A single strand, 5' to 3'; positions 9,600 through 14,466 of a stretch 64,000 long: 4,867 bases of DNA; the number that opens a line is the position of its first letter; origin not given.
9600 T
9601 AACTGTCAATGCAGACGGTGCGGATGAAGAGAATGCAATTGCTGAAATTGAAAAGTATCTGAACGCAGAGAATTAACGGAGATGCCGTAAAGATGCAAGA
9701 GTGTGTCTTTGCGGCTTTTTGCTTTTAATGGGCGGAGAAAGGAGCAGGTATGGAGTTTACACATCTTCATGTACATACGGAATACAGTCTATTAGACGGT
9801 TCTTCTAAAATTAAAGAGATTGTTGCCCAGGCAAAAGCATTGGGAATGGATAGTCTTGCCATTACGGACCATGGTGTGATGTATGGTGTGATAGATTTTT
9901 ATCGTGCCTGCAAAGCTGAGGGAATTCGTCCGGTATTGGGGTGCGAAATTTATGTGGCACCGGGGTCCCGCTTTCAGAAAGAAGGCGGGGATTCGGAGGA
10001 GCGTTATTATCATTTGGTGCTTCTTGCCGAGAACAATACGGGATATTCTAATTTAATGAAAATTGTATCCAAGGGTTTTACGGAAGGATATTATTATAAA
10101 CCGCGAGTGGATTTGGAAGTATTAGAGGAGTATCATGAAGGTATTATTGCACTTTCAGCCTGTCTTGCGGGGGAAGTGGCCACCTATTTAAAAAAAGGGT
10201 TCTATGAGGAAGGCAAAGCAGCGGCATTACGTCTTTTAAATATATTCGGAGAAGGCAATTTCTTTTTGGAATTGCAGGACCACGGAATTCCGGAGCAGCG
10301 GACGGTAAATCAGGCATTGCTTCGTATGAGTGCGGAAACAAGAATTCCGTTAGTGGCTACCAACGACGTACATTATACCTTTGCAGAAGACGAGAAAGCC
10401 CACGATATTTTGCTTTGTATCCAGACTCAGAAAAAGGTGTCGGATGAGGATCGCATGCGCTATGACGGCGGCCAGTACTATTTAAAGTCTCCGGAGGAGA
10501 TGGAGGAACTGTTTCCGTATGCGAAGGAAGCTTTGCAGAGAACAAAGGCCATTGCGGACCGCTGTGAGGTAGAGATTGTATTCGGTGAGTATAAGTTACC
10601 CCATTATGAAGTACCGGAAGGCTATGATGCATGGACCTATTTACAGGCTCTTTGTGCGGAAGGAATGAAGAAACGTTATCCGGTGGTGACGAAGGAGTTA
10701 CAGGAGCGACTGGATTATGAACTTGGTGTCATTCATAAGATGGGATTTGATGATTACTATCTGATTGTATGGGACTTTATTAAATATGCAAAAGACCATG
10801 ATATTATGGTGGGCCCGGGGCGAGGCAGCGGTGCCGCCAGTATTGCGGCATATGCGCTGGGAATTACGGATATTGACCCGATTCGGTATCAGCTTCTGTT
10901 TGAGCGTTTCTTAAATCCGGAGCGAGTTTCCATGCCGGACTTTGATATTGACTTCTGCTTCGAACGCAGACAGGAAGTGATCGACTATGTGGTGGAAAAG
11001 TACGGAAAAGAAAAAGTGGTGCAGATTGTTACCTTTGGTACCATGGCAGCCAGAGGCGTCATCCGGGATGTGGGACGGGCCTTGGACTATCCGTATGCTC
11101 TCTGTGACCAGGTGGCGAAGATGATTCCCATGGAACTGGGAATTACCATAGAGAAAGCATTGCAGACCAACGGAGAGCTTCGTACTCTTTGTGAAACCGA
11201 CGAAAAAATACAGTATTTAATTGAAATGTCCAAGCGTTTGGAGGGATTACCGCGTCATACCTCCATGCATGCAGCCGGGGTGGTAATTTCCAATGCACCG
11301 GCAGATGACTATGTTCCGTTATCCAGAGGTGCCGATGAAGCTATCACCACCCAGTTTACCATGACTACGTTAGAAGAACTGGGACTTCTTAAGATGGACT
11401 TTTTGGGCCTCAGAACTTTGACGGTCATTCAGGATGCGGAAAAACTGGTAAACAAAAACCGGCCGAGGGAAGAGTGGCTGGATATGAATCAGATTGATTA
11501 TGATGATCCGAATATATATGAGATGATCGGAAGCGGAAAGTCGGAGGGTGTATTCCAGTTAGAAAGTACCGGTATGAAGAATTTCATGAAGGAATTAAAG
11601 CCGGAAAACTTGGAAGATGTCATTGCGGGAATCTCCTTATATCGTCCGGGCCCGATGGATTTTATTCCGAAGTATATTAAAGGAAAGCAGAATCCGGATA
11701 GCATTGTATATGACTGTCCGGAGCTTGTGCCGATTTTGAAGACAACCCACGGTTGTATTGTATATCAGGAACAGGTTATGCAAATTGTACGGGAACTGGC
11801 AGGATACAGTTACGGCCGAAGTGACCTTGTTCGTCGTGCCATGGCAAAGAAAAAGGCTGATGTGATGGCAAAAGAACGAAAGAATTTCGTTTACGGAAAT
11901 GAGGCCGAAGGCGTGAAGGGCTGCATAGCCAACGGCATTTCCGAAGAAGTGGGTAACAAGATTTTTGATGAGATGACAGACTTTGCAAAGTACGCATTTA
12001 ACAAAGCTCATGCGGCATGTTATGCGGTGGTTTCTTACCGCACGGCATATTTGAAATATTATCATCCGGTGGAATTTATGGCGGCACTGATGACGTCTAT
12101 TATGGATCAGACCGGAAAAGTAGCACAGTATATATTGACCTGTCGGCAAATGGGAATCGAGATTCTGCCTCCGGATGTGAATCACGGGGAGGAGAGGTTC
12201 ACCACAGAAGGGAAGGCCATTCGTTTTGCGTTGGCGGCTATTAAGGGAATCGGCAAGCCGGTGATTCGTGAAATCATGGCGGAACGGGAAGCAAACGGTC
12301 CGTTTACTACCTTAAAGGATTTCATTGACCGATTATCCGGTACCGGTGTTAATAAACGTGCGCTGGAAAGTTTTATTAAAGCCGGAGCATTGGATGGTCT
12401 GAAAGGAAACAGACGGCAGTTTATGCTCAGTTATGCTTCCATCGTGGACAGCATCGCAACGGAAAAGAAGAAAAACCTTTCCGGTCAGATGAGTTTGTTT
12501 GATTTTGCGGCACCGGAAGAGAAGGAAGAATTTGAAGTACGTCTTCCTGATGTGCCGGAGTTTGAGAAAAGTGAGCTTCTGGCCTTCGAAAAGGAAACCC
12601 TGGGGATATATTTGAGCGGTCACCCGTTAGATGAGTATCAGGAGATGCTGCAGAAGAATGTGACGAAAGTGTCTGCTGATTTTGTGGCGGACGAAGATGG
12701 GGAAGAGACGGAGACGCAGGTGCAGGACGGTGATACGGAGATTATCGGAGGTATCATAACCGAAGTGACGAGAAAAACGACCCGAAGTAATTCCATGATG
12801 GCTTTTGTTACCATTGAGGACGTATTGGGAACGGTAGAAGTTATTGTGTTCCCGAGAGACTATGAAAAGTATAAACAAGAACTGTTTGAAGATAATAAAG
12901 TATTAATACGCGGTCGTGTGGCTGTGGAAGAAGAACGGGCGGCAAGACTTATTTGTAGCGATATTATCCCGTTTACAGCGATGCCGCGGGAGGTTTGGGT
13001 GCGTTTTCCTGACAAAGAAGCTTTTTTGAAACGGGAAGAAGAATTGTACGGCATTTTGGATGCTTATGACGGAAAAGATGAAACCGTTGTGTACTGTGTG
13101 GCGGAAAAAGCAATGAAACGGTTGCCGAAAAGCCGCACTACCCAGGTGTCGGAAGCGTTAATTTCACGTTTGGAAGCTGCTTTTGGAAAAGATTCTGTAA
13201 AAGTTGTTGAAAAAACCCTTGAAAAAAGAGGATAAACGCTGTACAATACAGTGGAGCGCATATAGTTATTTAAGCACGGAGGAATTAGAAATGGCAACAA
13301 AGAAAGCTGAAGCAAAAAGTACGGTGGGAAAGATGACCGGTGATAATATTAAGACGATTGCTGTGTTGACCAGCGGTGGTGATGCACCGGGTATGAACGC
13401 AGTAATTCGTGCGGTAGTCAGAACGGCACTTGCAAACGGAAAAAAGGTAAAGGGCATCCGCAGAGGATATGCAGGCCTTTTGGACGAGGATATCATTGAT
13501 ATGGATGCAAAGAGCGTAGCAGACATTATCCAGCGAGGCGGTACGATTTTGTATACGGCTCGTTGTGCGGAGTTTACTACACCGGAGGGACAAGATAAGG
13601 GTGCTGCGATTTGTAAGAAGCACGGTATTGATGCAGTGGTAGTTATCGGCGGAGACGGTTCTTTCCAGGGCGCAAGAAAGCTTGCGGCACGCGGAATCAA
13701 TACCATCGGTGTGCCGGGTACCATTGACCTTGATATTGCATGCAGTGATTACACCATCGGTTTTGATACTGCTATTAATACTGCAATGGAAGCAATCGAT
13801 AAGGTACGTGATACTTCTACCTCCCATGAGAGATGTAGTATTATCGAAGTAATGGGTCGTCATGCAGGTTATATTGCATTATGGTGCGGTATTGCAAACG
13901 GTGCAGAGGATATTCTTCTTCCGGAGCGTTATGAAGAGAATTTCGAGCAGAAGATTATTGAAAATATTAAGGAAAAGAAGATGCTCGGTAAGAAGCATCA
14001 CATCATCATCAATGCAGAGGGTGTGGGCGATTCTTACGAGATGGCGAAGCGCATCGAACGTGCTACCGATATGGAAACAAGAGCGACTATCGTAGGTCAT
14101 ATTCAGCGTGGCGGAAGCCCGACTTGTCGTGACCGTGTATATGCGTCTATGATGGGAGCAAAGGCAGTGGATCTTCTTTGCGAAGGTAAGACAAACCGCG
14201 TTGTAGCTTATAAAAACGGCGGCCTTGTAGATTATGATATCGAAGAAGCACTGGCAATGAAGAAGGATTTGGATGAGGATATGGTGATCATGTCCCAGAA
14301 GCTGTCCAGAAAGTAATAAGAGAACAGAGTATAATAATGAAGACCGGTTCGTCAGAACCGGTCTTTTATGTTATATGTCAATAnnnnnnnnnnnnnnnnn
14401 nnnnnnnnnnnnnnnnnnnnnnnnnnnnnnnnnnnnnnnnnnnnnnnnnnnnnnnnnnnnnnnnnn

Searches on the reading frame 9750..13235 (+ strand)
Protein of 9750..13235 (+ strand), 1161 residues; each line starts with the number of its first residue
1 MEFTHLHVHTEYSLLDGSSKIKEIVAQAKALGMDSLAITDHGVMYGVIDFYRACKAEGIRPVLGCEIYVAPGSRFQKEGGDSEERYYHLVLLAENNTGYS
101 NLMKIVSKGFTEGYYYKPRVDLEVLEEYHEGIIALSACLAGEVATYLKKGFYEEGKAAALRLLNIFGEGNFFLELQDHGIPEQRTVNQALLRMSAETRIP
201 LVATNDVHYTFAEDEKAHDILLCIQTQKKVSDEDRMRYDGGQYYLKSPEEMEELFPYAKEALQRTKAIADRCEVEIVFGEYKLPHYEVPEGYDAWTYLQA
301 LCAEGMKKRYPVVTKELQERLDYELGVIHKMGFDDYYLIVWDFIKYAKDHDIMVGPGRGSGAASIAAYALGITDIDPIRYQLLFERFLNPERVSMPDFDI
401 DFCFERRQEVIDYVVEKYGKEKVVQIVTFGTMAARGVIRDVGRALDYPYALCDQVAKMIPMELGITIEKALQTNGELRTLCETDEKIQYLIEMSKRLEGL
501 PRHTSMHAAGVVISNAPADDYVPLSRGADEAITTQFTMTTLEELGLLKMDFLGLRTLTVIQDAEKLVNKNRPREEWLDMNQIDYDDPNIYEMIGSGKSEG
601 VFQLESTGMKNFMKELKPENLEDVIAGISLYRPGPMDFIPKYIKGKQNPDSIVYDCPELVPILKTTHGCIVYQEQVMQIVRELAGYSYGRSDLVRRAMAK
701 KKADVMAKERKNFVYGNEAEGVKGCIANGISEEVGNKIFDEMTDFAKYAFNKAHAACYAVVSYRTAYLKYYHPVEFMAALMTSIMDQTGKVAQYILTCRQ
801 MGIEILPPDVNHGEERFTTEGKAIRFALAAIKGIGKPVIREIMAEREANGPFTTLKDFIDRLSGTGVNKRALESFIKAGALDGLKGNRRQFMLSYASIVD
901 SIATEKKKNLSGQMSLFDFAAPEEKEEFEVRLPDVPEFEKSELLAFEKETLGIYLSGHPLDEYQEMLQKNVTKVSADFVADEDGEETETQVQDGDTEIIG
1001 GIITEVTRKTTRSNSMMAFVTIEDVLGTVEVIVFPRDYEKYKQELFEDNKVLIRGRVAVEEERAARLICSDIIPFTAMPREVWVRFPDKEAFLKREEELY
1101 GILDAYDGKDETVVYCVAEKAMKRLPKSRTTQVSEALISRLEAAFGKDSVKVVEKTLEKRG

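Call 57: search_protein_families(library=pfam, proteins=[window:9750-13235:+], max_evalue=0.00001)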
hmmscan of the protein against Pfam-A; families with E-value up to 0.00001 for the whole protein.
window:9750-13235:+ (1161 aa): 5 families
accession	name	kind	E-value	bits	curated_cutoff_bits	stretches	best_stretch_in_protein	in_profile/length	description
PF07733.18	DNA_pol3_alpha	-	6.2e-107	357.5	23.9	1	297-553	2-260/260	Bacterial DNA polymerase III alpha NTPase domain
PF02811.25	PHP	-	2.5e-63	213.7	26.4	1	5-178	1-164/164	PHP domain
PF17657.6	DNA_pol3_finger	-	1.8e-57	193.7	22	1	556-719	1-164/166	Bacterial DNA polymerase III alpha subunit finger domain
PF14579.12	HHH_6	-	4.8e-30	104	25.6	1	802-890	1-89/90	Helix-hairpin-helix motif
PF01336.31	tRNA_anti-codon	-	3.9e-09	36.7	27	1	1001-1073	5-73/75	OB-fold nucleic acid binding domain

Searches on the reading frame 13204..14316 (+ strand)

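Call 57: search_protein_families(library=pfam, proteins=[window:13204-14316:+], max_evalue=0.00001)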
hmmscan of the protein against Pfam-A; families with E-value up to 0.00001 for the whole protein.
window:13204-14316:+ (370 aa): 1 family
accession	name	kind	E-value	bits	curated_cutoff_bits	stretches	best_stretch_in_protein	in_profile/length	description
PF00365.25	PFK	-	2.7e-105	352.2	30.9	1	52-325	2-277/277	Phosphofructokinase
